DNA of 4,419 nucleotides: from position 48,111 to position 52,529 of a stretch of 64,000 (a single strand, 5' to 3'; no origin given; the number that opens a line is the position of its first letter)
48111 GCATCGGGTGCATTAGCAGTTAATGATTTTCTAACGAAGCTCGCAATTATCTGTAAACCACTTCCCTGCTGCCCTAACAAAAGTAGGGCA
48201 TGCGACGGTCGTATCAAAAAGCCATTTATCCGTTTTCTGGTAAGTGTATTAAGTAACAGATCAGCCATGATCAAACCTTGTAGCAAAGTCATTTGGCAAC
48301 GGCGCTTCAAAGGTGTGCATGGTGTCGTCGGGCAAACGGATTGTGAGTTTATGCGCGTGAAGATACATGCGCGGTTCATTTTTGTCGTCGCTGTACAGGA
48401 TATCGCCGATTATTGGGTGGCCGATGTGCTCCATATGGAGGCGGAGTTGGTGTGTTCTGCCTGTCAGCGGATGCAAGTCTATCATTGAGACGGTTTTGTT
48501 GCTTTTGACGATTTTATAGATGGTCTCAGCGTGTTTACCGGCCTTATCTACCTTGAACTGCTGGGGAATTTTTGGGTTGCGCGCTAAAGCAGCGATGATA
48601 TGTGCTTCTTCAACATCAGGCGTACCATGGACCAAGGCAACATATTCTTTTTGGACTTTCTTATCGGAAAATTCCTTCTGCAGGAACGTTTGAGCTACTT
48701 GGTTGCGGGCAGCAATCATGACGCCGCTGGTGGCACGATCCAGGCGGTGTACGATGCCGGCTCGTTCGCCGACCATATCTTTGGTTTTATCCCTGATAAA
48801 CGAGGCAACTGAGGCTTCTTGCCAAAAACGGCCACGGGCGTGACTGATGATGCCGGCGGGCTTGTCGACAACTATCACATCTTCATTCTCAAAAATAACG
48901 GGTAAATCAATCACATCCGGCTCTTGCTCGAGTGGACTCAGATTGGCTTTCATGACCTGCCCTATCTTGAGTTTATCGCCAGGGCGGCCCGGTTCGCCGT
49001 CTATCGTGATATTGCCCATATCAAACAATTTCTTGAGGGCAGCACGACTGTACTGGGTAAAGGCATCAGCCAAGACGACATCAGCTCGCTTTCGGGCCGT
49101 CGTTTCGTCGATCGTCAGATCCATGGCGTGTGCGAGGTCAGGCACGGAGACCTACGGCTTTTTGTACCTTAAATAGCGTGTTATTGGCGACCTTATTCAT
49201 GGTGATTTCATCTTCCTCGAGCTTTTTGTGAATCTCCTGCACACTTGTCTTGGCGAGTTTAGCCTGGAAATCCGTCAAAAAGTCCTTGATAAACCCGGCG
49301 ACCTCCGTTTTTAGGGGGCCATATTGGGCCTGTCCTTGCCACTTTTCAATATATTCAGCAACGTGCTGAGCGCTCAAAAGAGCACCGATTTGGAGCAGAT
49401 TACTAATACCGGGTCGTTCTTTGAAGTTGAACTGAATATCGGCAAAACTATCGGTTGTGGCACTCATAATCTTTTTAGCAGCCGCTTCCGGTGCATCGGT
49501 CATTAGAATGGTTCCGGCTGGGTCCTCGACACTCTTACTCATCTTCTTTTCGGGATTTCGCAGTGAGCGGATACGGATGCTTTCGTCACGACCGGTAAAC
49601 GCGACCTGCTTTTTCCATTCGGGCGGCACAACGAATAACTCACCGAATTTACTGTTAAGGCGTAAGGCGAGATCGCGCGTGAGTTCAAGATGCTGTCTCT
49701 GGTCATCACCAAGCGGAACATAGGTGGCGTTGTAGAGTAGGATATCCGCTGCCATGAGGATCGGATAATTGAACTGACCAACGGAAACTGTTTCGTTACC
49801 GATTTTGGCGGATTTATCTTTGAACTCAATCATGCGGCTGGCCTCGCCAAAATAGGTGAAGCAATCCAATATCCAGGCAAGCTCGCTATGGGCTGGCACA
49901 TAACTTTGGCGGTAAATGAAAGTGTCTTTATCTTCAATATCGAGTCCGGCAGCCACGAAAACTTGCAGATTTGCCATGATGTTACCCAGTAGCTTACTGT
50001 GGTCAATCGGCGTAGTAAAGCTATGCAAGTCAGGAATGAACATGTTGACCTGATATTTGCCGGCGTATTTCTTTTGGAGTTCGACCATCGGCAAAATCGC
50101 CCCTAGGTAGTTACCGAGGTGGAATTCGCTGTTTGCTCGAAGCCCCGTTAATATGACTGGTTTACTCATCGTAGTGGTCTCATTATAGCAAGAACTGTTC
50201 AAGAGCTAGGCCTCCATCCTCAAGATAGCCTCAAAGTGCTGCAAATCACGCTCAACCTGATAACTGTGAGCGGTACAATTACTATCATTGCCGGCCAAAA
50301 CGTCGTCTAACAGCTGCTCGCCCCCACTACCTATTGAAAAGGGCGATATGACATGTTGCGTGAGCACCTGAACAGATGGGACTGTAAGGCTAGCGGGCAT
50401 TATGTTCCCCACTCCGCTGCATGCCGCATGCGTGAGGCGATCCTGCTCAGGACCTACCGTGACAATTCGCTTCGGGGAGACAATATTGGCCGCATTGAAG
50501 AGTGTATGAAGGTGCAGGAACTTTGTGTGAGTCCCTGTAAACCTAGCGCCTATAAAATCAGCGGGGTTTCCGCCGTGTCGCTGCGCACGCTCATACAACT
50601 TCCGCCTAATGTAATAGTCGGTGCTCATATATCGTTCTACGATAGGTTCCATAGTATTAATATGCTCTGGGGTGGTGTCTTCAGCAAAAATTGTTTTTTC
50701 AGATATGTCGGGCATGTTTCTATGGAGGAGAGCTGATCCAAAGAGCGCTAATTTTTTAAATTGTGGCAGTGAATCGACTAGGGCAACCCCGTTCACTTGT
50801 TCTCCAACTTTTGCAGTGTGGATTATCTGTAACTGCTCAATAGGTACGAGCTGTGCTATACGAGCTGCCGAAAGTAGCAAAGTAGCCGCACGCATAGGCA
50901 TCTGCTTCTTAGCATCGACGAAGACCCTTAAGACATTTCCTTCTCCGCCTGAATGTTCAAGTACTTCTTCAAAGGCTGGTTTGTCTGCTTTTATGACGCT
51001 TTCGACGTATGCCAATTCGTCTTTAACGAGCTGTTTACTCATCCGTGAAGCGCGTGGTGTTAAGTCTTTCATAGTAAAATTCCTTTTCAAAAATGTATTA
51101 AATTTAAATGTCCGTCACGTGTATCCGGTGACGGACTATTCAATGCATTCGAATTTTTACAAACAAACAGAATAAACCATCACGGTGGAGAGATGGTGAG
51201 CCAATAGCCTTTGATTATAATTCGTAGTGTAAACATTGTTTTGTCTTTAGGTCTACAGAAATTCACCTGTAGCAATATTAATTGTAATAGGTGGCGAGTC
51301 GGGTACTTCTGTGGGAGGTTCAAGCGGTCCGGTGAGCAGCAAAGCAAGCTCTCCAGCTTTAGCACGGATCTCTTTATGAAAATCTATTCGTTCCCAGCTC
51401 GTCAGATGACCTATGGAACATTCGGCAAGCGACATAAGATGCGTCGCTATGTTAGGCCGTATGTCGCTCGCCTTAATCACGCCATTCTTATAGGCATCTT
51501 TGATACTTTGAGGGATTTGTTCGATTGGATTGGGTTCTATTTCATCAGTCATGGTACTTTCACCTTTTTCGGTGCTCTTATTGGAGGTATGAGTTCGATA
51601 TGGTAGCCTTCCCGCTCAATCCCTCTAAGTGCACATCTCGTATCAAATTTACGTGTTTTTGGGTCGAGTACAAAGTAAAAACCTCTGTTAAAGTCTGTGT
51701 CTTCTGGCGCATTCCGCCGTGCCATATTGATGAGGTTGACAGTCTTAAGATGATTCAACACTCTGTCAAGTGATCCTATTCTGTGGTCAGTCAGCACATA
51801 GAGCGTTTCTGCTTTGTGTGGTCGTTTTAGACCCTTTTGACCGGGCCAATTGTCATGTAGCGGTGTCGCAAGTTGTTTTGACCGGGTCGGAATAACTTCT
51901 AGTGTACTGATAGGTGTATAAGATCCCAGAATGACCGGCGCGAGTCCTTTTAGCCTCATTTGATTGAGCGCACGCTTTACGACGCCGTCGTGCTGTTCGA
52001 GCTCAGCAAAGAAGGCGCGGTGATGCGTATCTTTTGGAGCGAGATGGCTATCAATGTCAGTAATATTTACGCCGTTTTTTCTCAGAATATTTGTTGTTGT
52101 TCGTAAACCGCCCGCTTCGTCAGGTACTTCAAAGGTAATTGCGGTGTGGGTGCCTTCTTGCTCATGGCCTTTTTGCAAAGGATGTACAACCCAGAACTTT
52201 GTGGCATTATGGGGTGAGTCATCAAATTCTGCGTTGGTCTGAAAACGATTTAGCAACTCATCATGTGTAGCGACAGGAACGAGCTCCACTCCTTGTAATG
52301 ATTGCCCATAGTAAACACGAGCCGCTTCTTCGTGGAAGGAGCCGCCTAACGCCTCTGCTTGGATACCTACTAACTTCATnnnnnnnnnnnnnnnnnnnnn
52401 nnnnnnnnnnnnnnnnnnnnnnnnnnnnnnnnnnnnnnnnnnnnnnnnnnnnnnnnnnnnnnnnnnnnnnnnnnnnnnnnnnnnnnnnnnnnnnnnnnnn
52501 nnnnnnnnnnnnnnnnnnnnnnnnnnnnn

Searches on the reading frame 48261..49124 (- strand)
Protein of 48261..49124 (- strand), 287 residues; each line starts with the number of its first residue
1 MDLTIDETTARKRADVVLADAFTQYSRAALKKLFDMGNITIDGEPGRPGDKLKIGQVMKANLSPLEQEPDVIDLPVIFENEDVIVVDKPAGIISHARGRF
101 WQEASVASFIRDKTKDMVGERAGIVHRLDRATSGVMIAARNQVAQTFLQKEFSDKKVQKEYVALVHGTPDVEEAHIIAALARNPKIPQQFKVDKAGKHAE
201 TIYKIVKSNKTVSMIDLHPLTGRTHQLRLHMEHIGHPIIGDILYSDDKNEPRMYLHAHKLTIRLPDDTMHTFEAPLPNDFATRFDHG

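Call 44: search_protein_families(library=pfam, proteins=[window:48261-49124:-], max_evalue=0.0001)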
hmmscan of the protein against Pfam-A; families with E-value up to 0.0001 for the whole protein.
window:48261-49124:- (287 aa): 1 family
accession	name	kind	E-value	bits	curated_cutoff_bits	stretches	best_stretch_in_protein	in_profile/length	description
PF00849.27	PseudoU_synth_2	-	8.9e-32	110.9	26.8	1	82-233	1-152/152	RNA pseudouridylate synthase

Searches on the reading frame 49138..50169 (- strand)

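Call 44: search_protein_families(library=pfam, proteins=[window:49138-50169:-], max_evalue=0.0001)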
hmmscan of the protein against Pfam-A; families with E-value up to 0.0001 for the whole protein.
window:49138-50169:- (343 aa): 1 family
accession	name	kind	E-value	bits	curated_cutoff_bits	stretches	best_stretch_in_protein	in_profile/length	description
PF00579.31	tRNA-synt_1b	-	1.1e-55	189.5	21.1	1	4-300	6-272/292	tRNA synthetases class I (W and Y)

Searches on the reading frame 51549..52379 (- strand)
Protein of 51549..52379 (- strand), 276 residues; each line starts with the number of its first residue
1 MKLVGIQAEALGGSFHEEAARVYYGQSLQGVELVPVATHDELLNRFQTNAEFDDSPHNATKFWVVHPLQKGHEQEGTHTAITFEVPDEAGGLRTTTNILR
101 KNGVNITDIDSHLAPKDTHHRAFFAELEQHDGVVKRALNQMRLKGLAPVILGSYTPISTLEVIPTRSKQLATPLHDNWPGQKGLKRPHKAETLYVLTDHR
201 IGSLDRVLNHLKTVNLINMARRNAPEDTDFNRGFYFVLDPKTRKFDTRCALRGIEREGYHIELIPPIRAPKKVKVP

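Call 44: search_protein_families(library=pfam, proteins=[window:51549-52379:-], max_evalue=0.0001)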
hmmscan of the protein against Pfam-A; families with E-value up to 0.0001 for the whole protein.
window:51549-52379:- (276 aa): 1 family
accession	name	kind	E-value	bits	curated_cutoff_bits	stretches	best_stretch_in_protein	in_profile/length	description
PF01842.31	ACT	-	7.7e-06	26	27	1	80-126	2-47/66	ACT domain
